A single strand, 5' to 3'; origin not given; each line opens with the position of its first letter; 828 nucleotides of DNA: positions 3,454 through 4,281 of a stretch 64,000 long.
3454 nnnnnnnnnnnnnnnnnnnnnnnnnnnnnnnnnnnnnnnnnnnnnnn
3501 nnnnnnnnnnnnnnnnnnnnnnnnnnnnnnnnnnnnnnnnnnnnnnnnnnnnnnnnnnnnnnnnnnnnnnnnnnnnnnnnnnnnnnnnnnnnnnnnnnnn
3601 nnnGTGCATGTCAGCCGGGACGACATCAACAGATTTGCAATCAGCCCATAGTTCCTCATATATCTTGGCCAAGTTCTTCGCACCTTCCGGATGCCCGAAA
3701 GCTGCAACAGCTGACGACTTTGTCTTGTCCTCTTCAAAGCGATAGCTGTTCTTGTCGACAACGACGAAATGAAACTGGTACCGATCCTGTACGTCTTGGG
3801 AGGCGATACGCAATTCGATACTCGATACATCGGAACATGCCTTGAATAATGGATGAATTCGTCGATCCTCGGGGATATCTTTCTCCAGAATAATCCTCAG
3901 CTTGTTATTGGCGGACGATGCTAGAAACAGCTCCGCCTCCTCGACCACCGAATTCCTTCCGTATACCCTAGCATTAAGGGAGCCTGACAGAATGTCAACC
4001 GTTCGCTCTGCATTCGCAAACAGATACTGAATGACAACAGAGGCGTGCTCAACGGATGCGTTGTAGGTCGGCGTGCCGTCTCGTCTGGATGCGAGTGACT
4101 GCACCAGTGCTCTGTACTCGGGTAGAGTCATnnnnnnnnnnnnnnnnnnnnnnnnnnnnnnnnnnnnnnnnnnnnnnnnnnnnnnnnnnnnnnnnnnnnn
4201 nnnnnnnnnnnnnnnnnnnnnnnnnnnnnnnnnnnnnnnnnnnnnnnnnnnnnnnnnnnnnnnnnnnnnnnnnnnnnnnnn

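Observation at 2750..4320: AT-rich two-gene insertion: HKD-less PLD-like protein plus small multi-TM protein, a candidate undescribed conflict or defence module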

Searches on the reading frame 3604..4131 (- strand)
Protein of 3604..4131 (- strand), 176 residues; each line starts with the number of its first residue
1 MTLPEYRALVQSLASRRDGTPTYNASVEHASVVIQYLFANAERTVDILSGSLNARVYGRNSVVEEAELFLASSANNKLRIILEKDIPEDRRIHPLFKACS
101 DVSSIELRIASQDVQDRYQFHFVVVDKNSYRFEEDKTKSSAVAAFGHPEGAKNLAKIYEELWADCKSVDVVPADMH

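Call 3: search_protein_families(library=pfam, proteins=[window:3604-4131:-], max_evalue=1)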
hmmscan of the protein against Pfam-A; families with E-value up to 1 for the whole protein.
window:3604-4131:- (176 aa): 2 families
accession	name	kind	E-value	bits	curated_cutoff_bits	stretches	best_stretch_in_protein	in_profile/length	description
PF25559.1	DUF7931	-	1.8e-14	54.1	27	1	29-166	4-141/149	Domain of unknown function (DUF7931)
PF04183.18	IucA_IucC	-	0.045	13.7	25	1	82-161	5-83/239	IucA / IucC family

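Call 4: search_protein_families(library=padloc, proteins=[window:3604-4131:-], max_evalue=1)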
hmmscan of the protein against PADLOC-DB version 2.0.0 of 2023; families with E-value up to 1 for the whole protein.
window:3604-4131:- (176 aa): 0 families

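Call 5: search_protein_families(library=ncbifam, proteins=[window:3604-4131:-], max_evalue=1)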
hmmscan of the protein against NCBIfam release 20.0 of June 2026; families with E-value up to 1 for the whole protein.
window:3604-4131:- (176 aa): 0 families

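Call 6: search_protein_families(library=phrogs, proteins=[window:3604-4131:-], max_evalue=1)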
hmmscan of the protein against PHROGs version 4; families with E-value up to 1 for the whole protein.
window:3604-4131:- (176 aa): 0 families

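Call 7: find_homologous_proteins(query=window:3604-4131:-)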
Query window:3604-4131:- (176 aa): 36 proteins with E <= 0.001 among 93 candidates.
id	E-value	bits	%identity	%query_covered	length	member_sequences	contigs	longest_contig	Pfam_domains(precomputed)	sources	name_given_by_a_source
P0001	2.8e-109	380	100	100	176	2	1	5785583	PF25559.2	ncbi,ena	-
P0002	3.4e-73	263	71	98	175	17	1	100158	PF25559.2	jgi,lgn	-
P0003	1.8e-72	260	69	99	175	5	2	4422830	PF25559.2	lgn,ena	-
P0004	1.8e-72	260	70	98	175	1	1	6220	PF25559.2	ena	-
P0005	2.4e-72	260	69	98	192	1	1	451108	PF25559.2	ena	-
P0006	4.5e-72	259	68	98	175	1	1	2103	PF25559.2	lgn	-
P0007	1.3e-71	258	69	98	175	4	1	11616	PF25559.2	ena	-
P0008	1.7e-70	254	69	98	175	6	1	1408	PF25559.2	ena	-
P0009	2.4e-70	254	68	99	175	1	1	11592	PF25559.2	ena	-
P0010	1.5e-67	244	62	98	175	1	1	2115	PF25559.2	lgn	-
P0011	2.2e-67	244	67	98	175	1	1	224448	PF25559.2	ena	-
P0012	1.4e-65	238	65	98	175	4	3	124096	PF25559.2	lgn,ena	-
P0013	8.7e-65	235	65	98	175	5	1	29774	PF25559.2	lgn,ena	-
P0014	1.4e-64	235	64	98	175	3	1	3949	PF25559.2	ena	-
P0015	5.1e-64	233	68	91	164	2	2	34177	PF25559.2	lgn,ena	-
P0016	2.9e-62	227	60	97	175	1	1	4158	PF25559.2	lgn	-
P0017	8.1e-61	223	58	97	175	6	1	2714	PF25559.2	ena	-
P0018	1.3e-60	222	61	97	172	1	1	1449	PF25559.2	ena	-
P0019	8.0e-60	219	60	98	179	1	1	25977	PF25559.2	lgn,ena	-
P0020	9.9e-59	216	60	98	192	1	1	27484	PF25559.2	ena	-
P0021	3.3e-58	214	61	94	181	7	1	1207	PF25559.2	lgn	-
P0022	1.5e-57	212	59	97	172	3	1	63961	PF25559.2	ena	-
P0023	3.3e-57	211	59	97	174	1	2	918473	PF25559.2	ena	-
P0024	2.0e-56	208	55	97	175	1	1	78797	PF25559.2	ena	-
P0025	3.6e-56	207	59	97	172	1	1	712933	PF25559.2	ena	-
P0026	5.0e-55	204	54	97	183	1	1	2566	PF25559.2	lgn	-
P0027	5.9e-55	204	58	97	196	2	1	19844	PF25559.2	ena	-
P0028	2.0e-53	199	56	97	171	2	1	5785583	PF25559.2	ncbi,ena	-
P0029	1.4e-51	193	53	94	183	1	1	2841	PF25559.2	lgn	-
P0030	2.2e-51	192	54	95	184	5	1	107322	PF25559.2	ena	-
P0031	5.3e-49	184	52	94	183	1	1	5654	PF25559.2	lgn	-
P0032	6.2e-49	184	52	94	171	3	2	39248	PF25559.2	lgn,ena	-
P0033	2.9e-48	182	51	97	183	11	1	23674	PF25559.2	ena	-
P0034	5.7e-40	155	49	90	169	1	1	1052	PF25559.2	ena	-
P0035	2.5e-38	150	46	92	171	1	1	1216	PF25559.2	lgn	-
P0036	5.7e-36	142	44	92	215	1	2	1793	PF25559.2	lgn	-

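Call 9: find_encoding_contigs(protein=P0005, flank=6000, max_places=3)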
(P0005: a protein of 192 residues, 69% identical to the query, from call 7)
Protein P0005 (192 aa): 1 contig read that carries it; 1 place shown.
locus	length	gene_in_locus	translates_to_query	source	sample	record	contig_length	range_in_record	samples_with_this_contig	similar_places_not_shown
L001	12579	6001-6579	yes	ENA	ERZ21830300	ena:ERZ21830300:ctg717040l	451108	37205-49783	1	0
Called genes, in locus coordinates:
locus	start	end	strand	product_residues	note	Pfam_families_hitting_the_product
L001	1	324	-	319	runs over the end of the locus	-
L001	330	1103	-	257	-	PF13458:Peripla_BP_6 (faint)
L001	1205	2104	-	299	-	PF06778:Chlor_dismutase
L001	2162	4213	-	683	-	PF03030:H_PPase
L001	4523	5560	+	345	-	-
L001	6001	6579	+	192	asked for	PF25559:DUF7931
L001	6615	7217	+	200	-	-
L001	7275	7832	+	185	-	-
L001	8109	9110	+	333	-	PF13207:AAA_17, PF13238:AAA_18, PF00383:dCMP_cyt_deam_1, PF14437:MafB19-deam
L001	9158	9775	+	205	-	PF01923:Cob_adeno_trans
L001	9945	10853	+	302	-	PF00532:Peripla_BP_1, PF13407:Peripla_BP_4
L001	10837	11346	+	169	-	PF00383:dCMP_cyt_deam_1, PF14437:MafB19-deam, PF14439:Bd3614-deam (weak)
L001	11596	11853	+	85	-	PF07704:PSK_trans_fac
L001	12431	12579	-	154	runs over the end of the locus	PF01724:DUF29 (weak)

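Call 10: find_encoding_contigs(protein=P0028, flank=6000, max_places=3)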
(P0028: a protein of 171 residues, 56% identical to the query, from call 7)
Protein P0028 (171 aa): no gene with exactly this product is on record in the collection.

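Call 11: find_encoding_contigs(protein=P0003, flank=6000, max_places=3)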
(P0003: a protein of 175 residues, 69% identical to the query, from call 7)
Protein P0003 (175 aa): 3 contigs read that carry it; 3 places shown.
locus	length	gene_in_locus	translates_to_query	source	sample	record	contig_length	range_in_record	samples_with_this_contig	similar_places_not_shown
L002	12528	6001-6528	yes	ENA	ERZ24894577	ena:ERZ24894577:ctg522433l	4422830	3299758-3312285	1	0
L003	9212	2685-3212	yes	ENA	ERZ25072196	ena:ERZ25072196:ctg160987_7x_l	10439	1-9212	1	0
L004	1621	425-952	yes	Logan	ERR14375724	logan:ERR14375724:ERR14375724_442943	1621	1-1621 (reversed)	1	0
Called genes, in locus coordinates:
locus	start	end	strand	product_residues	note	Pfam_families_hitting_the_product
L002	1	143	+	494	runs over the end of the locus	PF07719:TPR_2 (faint), PF13174:TPR_6 (faint), PF13181:TPR_8 (faint), PF13428:TPR_14 (faint), PF00515:TPR_1 (faint), PF14559:TPR_19 (weak), PF23914:TPR_CcmH_CycH (weak)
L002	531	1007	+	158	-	PF01850:PIN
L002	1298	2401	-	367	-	PF13784:Fic_N, PF02661:Fic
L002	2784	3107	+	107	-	PF01521:Fe-S_biosyn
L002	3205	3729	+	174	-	PF03848:TehB, PF13847:Methyltransf_31, PF08241:Methyltransf_11, PF08242:Methyltransf_12, PF13649:Methyltransf_25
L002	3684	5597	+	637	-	-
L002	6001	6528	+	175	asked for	PF25559:DUF7931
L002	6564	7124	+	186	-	-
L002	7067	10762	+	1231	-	PF00133:tRNA-synt_1, PF09334:tRNA-synt_1g (weak), PF08264:Anticodon_1, PF19302:DUF5915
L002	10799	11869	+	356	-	PF21016:RlmN_N (weak), PF04055:Radical_SAM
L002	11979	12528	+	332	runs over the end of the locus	PF01717:Meth_synt_2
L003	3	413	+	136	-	?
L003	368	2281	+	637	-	-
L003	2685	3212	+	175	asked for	PF25559:DUF7931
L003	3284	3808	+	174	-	-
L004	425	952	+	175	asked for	PF25559:DUF7931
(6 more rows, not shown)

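Call 12: find_encoding_contigs(protein=P0023, flank=6000, max_places=2)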
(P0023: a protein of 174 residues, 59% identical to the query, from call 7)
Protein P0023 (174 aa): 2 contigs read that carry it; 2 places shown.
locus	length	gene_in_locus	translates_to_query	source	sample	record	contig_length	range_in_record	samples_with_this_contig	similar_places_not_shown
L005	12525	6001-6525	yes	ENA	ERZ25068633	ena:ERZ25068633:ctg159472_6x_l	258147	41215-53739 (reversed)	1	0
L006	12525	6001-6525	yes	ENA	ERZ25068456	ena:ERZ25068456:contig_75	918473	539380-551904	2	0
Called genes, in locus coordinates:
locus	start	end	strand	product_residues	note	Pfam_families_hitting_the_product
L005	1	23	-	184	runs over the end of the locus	PF02620:YceD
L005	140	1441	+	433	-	PF02746:MR_MLE_N (faint), PF13378:MR_MLE_C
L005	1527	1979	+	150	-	-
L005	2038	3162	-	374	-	PF08331:QueG_DUF1730, PF13484:Fer4_16, PF13646:HEAT_2 (faint)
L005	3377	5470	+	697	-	PF23545:Zn_ribbon_HMPTM, PF04055:Radical_SAM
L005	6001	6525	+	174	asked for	PF25559:DUF7931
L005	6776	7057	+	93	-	PF01527:HTH_Tnp_1, PF13542:HTH_Tnp_ISL3 (weak), PF13384:HTH_23 (weak), PF13518:HTH_28 (weak)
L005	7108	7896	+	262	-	PF13276:HTH_21, PF00665:rve, PF13683:rve_3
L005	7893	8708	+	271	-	-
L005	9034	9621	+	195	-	-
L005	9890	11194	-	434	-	PF00709:Adenylsucc_synt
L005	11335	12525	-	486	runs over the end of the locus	PF00884:Sulfatase, PF16347:SGSH_C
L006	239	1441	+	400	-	PF13378:MR_MLE_C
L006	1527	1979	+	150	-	-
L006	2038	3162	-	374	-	PF08331:QueG_DUF1730, PF13484:Fer4_16, PF13646:HEAT_2 (faint)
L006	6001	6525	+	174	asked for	PF25559:DUF7931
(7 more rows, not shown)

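Call 13: find_encoding_contigs(protein=P0025, flank=6000, max_places=2)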
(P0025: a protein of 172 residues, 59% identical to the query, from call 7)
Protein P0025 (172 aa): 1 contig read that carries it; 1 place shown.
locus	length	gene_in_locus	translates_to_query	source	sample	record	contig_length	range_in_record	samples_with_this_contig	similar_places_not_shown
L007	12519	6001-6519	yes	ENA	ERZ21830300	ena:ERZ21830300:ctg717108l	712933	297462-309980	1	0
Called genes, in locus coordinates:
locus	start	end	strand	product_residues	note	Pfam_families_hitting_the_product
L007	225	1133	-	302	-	PF05448:AXE1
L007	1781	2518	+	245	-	-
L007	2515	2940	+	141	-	-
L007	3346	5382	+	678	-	PF03050:DDE_Tnp_IS66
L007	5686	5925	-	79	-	-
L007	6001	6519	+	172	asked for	PF25559:DUF7931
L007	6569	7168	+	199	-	-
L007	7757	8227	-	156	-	PF12836:HHH_3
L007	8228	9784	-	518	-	PF13360:PQQ_2 (faint)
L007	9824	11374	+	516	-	PF13570:Beta-prop_ACSF4 (faint), PF13360:PQQ_2 (faint)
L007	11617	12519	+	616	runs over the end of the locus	PF26099:DUF8034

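Call 14: find_encoding_contigs(protein=P0030, flank=6000, max_places=2)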
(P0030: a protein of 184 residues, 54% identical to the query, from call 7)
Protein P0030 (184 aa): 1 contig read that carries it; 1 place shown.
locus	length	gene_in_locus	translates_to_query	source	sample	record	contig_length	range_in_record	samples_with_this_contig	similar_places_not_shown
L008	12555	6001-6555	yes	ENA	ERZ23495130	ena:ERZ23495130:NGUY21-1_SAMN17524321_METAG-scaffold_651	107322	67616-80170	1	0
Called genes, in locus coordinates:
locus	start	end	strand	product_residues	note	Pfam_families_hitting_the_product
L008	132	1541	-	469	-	-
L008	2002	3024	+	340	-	-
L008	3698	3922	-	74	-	-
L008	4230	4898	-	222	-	PF00155:Aminotran_1_2 (weak)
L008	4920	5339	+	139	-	PF01609:DDE_Tnp_1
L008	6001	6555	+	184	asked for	PF25559:DUF7931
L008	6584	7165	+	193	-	-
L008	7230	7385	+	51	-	-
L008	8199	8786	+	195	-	-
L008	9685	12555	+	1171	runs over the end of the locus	PF13289:SIR2_2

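Call 15: find_encoding_contigs(protein=P0011, flank=6000, max_places=2)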
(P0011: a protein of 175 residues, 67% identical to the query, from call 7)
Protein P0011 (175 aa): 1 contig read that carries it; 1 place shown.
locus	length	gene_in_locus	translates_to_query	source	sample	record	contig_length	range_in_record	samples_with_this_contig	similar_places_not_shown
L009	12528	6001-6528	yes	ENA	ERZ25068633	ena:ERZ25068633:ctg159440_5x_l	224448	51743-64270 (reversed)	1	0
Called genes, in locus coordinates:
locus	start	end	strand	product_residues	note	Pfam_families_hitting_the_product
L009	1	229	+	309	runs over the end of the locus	PF01972:SDH_protease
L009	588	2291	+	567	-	-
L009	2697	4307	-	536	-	PF20473:MmeI_Mtase, PF20466:MmeI_TRD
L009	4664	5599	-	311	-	PF20464:MmeI_N, PF20465:MmeI_hel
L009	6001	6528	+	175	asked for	PF25559:DUF7931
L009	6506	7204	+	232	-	-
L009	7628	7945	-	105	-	PF11985:Phage_Mu_Gp27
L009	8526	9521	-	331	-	PF02899:Phage_int_SAM_1, PF00589:Phage_integrase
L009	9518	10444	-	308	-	PF00589:Phage_integrase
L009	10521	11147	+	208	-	-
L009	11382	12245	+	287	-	PF13565:HTH_32 (faint)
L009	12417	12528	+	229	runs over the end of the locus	-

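Call 20: find_related_loci(query=A1, collection=genome_contigs, flank=8000)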
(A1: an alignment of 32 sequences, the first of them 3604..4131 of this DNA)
Query A1 (176 aa) in genome_contigs; peptide patterns used: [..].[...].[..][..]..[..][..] (x = any residue, [..] = any of these).
12 stretches matched a pattern; 7 encode a relative of the query (tblastn E <= 1e-3); 7 distinct loci.
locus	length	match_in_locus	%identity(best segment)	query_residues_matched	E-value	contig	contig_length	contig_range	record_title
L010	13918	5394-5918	70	1-175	2e-83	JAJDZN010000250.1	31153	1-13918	MAG: Bryobacterales bacterium isolate jk18x40bins.51 k141_1260253, whole genome shotgun sequence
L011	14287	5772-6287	65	1-172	9e-74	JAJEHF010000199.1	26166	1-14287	MAG: Bryobacterales bacterium isolate p16x60bins.27 k141_216978, whole genome shotgun sequence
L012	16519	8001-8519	64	1-173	3e-73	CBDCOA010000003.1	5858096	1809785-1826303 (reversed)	MAG: Bryobacterales bacterium isolate e87d622e-8fc3-4eb5-b2ff-02838af88e55 genome assembly, contig: contig_3, whole geno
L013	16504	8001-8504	54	5-172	5e-60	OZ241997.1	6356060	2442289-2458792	MAG: Bryobacterales bacterium isolate 61e22654-925f-4c0e-9a13-8c6bb068ee38 genome assembly, chromosome: 1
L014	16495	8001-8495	56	1-165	4e-59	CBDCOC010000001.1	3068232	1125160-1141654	MAG: Bryobacterales bacterium isolate 563e2126-20b4-4440-9010-20653566d31b genome assembly, contig: contig_1, whole geno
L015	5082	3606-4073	45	6-162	1e-42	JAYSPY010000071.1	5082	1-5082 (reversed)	MAG: Pseudorhodobacter sp. isolate GFS_11612 GFS_11612_70, whole genome shotgun sequence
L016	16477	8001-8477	39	2-163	7e-33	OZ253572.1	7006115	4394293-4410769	MAG: Spirochaetia bacterium isolate 72bb51b6-cb5f-447a-8604-6b23f49a98cc genome assembly, chromosome: 1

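Call 22: predict_structure(alignment_id=A1)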
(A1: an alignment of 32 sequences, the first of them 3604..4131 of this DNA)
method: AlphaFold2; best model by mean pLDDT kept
length: 176 residues; sequences in the alignment: 32
mean_pLDDT: 94.5   pTM: 0.90
mean pLDDT of the five models: 94.5, 93.5, 86.4, 85.8, 83.6
residues with pLDDT >= 90: 159; 70-90: 14; 50-70: 2; < 50: 1
segments of 3 or more residues with pLDDT < 50: none
pLDDT, mean of each block of 10 residues (from residue 1): 95 98 95 98 97 96 97 96 93 93 93 96 98 91 98 98 95 64
secondary structure, 60 per line:
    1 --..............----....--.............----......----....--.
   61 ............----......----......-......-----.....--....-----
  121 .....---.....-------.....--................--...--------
elements in order: H3-16 E21-24 H27-39 E44-49 H54-57 H60-72 E77-82 H87-92 H94-99 E105-109 H112-115 E121-125 E129-133 E141-145 H148-163 E166-168

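Call 26: search_solved_structures(query=A1, max_evalue=10, show_alignments=2)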
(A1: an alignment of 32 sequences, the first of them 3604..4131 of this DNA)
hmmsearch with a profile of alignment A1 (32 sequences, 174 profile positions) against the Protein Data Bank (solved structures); distinct sequences matched with E-value up to 10: 0.

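Call 27: fold_search(model_id=the predicted structure, library=pdb)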
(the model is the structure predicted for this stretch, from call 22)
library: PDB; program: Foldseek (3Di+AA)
matches with E <= 10: 854; with E <= 0.001: 75
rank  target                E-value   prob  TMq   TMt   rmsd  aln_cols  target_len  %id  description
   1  5bpi_C                1.7e-07  1.00  0.64  0.45   4.9       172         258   12  Structure of TrmBL2, an archaeal chromatin protein, shows a novel mode of DNA binding. (released 2015-09-02)
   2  5bpi_D                2.8e-07  1.00  0.63  0.45   5.5       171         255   12  Structure of TrmBL2, an archaeal chromatin protein, shows a novel mode of DNA binding. (released 2015-09-02)
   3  7e0m_B                4.0e-07  1.00  0.56  0.28   4.6       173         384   16  Crystal structure of phospholipase D (released 2021-12-22)
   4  1byr                  5.2e-07  1.00  0.59  0.67   4.3       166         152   12  CRYSTAL STRUCTURE OF A PHOSPHOLIPASE D FAMILY MEMBER, NUC FROM SALMONELLA TYPHIMURIUM (released 1999-10-19)
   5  5bpd_C                8.0e-07  1.00  0.62  0.43   5.8       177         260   12  Structure of TrmBL2, an archaeal chromatin protein, shows a novel mode of DNA binding. (released 2015-09-02)
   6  8v07_A                1.1e-06  1.00  0.51  0.24   7.6       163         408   20  Crystal structure of mouse PLD3 co-crystallized with 5'Pi-ssDNA for 30 days (released 2024-03-13)
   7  9fhk_A                1.2e-06  1.00  0.57  0.31   4.5       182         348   14  Structure of the F13 protein of Vaccinia virus (P21 crystal form) (released 2025-03-12)
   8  7e0m_A                1.3e-06  1.00  0.56  0.27   4.5       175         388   15  Crystal structure of phospholipase D (released 2021-12-22)
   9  4urj_D                1.6e-06  1.00  0.54  0.55   5.8       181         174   10  Crystal structure of human BJ-TSA-9 (released 2014-10-01)
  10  8v07_B                2.0e-06  1.00  0.49  0.24   8.0       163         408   19  Crystal structure of mouse PLD3 co-crystallized with 5'Pi-ssDNA for 30 days (released 2024-03-13)
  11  5box_A                2.1e-06  1.00  0.64  0.44   9.9       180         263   11  Structure of TrmBL2, an archaeal chromatin protein, shows a novel mode of DNA binding. (released 2015-09-02)
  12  5bpd_D                2.1e-06  1.00  0.61  0.43   5.5       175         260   11  Structure of TrmBL2, an archaeal chromatin protein, shows a novel mode of DNA binding. (released 2015-09-02)
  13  9fhk_B                2.3e-06  1.00  0.60  0.32   5.1       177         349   14  Structure of the F13 protein of Vaccinia virus (P21 crystal form) (released 2025-03-12)
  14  8v07_C                2.9e-06  1.00  0.47  0.23   6.0       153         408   20  Crystal structure of mouse PLD3 co-crystallized with 5'Pi-ssDNA for 30 days (released 2024-03-13)
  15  9fiz                  3.1e-06  1.00  0.59  0.31   4.4       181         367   14  Structure of the F13 protein (mutant A295E) of Vaccinia virus (released 2025-03-12)
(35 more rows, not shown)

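Call 34: search_dna_similar(query=window:3604-4131:-, collection=plasmids, mode=protein, max_evalue=0.001)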
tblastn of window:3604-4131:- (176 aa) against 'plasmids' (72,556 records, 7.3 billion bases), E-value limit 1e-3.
No match.

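Call 35: search_dna_similar(query=window:3604-4131:-, collection=phages, mode=protein, max_evalue=0.001)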
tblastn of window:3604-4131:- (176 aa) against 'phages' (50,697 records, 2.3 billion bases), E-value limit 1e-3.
No match.

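Call 37: search_protein_representatives(alignment_id=A1)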
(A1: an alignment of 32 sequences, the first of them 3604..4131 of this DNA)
Query: 32 sequences, 174 profile positions. Proteins with E-value up to 0.001 (for the whole library): 2691; up to 1e-10: 1077; up to 1e-30: 101. The best 150 are listed.
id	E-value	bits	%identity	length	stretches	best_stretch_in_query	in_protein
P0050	3.1e-73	261.2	-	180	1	1-171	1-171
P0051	2.0e-62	226.0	-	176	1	1-168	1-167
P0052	3.6e-60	218.7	-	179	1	1-165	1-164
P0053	1.3e-52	194.1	-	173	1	3-170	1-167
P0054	2.0e-52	193.4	-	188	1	1-165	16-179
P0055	4.6e-52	192.3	-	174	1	5-163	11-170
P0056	1.0e-51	191.1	-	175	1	3-172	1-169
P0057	1.3e-51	190.8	-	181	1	2-168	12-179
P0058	3.4e-51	189.4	-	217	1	1-167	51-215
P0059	4.0e-51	189.2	-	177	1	4-169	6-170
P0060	1.4e-50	187.4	-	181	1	3-166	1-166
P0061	3.0e-50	186.4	-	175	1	3-170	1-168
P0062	1.5e-48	180.8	-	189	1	4-168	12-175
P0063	1.7e-48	180.6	-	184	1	4-169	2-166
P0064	3.3e-48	179.7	-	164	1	13-167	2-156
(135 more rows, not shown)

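Call 41: find_related_loci(query=A1, collection=metagenome_contigs, flank=8000)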
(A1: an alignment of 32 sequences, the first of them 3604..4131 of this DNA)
Query A1 (176 aa) in metagenome_contigs; peptide patterns used: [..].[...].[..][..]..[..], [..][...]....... (x = any residue, [..] = any of these).
131 stretches matched a pattern; 24 encode a relative of the query (tblastn E <= 1e-3); 24 distinct loci.
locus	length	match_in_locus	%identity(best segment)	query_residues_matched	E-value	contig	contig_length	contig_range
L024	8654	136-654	66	1-173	6e-77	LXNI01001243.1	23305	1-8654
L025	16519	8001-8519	65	1-173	6e-76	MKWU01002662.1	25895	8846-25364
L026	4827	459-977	65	1-173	6e-76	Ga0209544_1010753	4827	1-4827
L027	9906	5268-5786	65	1-173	7e-76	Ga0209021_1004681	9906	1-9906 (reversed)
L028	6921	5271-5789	65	1-173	5e-76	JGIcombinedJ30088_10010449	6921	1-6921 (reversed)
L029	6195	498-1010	58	1-171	1e-69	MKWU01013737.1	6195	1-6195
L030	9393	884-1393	55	1-170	8e-62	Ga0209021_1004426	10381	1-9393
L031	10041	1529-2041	50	2-172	8e-61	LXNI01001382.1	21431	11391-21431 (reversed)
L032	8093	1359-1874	51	2-173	2e-60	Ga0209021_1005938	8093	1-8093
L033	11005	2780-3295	51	2-173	2e-60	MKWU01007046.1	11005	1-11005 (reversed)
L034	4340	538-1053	51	2-173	2e-60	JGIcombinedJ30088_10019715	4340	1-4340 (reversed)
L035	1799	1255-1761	46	1-170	5e-50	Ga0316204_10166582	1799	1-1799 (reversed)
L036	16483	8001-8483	49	1-162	1e-46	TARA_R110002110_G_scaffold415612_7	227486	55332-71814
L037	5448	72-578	45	1-170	5e-46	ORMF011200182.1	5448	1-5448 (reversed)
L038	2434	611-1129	43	2-174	2e-45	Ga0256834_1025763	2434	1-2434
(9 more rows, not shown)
